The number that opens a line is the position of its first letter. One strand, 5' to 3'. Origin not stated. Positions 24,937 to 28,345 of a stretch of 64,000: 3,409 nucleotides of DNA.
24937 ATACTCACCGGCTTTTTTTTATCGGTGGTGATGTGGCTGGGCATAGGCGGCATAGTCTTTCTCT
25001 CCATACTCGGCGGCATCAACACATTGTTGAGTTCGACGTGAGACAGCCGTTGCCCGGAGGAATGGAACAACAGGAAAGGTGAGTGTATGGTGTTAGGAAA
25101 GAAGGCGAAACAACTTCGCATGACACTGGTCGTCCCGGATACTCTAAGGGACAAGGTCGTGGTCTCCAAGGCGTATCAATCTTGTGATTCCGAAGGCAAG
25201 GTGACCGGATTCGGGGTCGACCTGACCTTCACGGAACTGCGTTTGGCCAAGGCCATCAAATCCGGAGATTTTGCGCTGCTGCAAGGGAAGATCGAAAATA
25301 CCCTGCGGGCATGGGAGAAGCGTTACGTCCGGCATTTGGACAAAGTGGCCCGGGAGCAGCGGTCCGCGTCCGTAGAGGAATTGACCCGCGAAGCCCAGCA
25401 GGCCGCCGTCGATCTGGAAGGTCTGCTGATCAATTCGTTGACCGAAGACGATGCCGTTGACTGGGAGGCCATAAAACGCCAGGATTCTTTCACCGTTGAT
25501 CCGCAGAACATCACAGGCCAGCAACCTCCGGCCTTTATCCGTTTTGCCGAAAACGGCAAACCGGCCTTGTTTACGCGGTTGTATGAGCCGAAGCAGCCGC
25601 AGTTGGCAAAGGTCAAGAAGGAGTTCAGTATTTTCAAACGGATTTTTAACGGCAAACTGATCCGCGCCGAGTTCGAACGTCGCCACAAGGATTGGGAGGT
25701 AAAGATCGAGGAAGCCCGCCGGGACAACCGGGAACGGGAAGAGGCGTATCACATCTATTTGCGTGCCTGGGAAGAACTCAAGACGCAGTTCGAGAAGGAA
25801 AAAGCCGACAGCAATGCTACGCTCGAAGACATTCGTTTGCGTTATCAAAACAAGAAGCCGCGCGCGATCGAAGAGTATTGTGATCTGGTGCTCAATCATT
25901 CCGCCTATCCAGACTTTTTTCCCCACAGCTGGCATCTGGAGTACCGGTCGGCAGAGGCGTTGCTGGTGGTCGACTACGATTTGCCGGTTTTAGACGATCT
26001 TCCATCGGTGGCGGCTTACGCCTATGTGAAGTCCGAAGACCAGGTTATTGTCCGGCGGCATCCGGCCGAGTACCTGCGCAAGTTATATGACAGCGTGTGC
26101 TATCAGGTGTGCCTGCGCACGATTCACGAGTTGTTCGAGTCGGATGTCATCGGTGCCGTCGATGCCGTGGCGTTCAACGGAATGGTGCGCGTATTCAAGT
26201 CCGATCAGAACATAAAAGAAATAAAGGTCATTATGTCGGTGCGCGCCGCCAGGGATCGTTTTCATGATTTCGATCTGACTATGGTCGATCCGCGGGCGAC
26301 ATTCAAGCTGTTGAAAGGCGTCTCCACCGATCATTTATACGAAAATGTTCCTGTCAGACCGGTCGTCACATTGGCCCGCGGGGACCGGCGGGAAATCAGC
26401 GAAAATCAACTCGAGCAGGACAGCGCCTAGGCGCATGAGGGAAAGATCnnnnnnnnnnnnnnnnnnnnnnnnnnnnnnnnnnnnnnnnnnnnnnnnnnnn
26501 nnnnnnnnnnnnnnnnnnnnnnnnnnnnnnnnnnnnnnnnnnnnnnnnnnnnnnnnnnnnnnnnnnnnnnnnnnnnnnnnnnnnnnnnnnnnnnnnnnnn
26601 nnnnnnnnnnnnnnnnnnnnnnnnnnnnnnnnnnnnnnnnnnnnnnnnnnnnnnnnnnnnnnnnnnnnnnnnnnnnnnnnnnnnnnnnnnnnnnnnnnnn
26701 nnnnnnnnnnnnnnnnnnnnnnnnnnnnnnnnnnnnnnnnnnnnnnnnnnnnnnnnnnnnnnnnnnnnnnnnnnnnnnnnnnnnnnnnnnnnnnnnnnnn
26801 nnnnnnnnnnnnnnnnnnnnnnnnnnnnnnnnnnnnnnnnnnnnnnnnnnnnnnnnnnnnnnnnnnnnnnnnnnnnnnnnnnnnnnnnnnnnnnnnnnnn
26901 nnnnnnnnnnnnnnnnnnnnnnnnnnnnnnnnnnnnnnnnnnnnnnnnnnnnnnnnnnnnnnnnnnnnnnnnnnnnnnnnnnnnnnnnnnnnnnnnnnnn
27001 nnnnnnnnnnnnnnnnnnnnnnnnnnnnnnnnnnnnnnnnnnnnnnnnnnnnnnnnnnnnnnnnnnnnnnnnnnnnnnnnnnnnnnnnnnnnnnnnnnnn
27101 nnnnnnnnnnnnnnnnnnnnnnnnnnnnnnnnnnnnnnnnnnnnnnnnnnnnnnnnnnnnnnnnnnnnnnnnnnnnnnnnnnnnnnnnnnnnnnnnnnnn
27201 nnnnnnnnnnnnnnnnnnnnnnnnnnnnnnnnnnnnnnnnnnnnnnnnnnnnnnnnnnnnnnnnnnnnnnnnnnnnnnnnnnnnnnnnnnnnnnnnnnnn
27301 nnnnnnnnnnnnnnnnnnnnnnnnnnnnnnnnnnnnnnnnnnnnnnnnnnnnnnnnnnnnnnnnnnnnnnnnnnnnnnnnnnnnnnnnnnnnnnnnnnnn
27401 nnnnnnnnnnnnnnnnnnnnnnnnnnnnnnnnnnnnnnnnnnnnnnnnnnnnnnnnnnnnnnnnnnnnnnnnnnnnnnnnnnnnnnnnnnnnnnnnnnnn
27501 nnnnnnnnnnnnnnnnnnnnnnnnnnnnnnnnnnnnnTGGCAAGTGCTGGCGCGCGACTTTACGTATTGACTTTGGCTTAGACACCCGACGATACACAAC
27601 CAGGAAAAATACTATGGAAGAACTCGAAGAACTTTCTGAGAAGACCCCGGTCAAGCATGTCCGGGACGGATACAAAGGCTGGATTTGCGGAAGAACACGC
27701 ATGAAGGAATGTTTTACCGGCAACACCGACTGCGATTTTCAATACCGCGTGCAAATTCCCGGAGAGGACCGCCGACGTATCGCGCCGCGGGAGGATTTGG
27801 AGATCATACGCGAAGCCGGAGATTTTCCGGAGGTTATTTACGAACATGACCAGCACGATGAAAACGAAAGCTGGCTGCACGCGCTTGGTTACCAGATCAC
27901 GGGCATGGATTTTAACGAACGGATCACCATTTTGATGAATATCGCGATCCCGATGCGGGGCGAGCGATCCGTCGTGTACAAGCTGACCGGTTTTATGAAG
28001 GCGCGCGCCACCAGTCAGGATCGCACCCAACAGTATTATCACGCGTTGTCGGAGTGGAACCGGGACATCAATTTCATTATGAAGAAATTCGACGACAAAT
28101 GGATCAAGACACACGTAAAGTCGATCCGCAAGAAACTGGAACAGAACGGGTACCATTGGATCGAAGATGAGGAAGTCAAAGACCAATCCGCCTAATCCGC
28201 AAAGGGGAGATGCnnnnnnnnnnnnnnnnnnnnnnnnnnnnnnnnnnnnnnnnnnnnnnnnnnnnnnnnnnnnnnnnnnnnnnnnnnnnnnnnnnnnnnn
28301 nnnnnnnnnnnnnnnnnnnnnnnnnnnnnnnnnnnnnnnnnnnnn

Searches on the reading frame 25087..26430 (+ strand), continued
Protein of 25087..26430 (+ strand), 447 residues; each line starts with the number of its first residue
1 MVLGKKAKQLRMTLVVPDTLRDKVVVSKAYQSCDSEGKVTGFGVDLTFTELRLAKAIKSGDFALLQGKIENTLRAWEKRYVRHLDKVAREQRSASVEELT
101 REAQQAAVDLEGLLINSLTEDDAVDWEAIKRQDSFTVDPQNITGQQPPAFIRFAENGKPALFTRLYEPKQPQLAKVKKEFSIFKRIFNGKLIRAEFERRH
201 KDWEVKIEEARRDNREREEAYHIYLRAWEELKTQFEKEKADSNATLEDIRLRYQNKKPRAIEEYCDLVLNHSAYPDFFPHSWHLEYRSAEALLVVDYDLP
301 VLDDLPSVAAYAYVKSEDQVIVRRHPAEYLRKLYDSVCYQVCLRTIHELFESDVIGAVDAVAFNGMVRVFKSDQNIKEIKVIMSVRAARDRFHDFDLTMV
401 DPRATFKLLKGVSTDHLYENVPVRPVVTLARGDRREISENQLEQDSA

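Call 48: find_related_loci(query=A1, collection=metagenome_contigs, flank=8000)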
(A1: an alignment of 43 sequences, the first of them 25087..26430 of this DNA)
Query A1 (447 aa) in metagenome_contigs; peptide patterns used: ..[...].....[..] (x = any residue, [..] = any of these).
546 stretches matched a pattern; 503 encode a relative of the query (tblastn E <= 1e-3); the best 80 are kept; 80 distinct loci.
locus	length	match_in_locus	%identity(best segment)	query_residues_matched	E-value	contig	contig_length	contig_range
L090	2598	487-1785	46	7-438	1e-136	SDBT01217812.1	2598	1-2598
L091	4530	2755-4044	47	10-438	3e-131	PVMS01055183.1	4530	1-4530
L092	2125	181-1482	47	4-438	1e-135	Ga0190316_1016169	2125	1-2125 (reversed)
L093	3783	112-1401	46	10-438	2e-127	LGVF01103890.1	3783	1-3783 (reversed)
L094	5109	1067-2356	46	10-438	9e-125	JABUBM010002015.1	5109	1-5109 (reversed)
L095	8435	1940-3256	45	4-438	1e-123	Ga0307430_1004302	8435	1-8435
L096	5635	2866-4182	45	4-438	5e-124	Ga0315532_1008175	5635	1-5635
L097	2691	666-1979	46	4-438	3e-129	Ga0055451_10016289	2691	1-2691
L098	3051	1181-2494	44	4-438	1e-127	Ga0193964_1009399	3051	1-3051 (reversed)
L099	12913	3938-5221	43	9-435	1e-122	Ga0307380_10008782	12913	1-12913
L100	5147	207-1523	45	4-438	2e-123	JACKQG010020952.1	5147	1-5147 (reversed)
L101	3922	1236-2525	46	10-438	2e-123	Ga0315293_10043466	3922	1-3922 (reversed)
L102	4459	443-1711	43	16-437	5e-121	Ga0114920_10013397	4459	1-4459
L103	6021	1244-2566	43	1-438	5e-120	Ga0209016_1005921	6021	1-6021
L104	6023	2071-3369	45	7-438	1e-119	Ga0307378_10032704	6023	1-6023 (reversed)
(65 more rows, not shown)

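Call 56: fold_search(model_id=the predicted structure, library=pdb)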
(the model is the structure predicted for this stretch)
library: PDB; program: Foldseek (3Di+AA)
matches with E <= 10: 293; with E <= 0.001: 0
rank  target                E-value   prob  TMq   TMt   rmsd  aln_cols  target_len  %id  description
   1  2qx2                  3.9e-02  0.69  0.12  0.15   7.3        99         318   11  Structure of the C-terminal domain of sex pheromone staph-cAM373 precursor from Staphylococcus aureus (released 2007-09-11)
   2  4hn3_C                4.9e-02  0.84  0.14  0.18   7.7       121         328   12  The crystal structure of a sex pheromone precursor (lmo1757) from Listeria monocytogenes EGD-e (released 2012-10-31)
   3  4hn3_A                1.1e-01  0.63  0.14  0.17   7.8       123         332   10  The crystal structure of a sex pheromone precursor (lmo1757) from Listeria monocytogenes EGD-e (released 2012-10-31)
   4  4hn3_B                1.1e-01  0.66  0.14  0.17   7.4       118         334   12  The crystal structure of a sex pheromone precursor (lmo1757) from Listeria monocytogenes EGD-e (released 2012-10-31)
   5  3ib5                  3.4e-01  0.23  0.12  0.15   8.1       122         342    6  Crystal structure of Sex pheromone precursor (YP_536235.1) from LACTOBACILLUS SALIVARIUS SUBSP. SALIVARIUS UCC118 at 1.3 (released 2009-08-04)
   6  9r2v_B                3.8e-01  0.47  0.15  0.37  10.6       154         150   10  De novo designed M16 protein fold (released 2025-05-14)
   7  9r2v_C                6.6e-01  0.41  0.14  0.35   9.8       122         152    8  De novo designed M16 protein fold (released 2025-05-14)
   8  5xns_A                6.9e-01  0.03  0.08  0.09  30.9       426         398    8  Crystal structure of the Smc head domain with an extended coiled coil bound to the C-terminal domain of ScpA derived f (released 2017-08-02)
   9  8hhj_A                8.7e-01  0.47  0.13  0.51   6.7       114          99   10  Crystal structure of the MafB2-CTMGI-2B16B6/MafI2MGI-2B16B6 complex (released 2023-11-15)
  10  5k4c                  1.0e+00  0.18  0.13  0.16  13.3       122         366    8  Structure of eukaryotic translation initiation factor 3 subunit D (eIF3d) cap binding domain from Nasonia vitripennis, C (released 2016-07-27)
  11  9r2v_E                1.1e+00  0.25  0.15  0.38   9.9       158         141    6  De novo designed M16 protein fold (released 2025-05-14)
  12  9r2v_A                1.1e+00  0.21  0.15  0.35  10.5       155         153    8  De novo designed M16 protein fold (released 2025-05-14)
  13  5k4b_A                1.1e+00  0.16  0.13  0.16  13.2       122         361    8  Structure of eukaryotic translation initiation factor 3 subunit D (eIF3d) cap binding domain from Nasonia vitripennis, (released 2016-07-27)
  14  5xdz_B                1.1e+00  0.13  0.08  0.23   7.2        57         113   23  Crystal structure of zebrafish SNX25 PX domain (released 2017-06-14)
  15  9r2v_F                1.3e+00  0.33  0.14  0.36   7.4       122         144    6  De novo designed M16 protein fold (released 2025-05-14)
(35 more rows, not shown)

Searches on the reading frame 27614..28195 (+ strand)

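Call 8: search_protein_families(library=pfam, proteins=[window:27614-28195:+])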
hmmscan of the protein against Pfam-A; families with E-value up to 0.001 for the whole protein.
window:27614-28195:+ (193 aa): 0 families

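Call 11: search_protein_families(library=padloc, proteins=[window:27614-28195:+], max_evalue=0.01)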
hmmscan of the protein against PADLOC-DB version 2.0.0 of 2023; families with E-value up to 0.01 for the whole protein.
window:27614-28195:+ (193 aa): 0 families

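Call 61: search_protein_families(library=ncbifam, proteins=[window:27614-28195:+], max_evalue=1)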
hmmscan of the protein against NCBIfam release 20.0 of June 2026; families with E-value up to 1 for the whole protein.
window:27614-28195:+ (193 aa): 0 families

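Call 62: search_protein_families(library=pfam, proteins=[window:27614-28195:+], max_evalue=1)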
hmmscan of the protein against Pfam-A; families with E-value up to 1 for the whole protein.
window:27614-28195:+ (193 aa): 3 families
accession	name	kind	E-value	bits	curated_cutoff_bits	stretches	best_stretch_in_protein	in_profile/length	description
PF03288.22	Pox_D5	-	0.06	14.3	21.4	0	156-185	54-83/86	Poxvirus D5 protein-like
PF00486.34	Trans_reg_C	-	0.074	13.6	26.2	1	159-179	41-61/77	Transcriptional regulatory protein, C terminal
PF15052.11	TMEM169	-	0.32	11.7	27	1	13-33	99-119/131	TMEM169 protein family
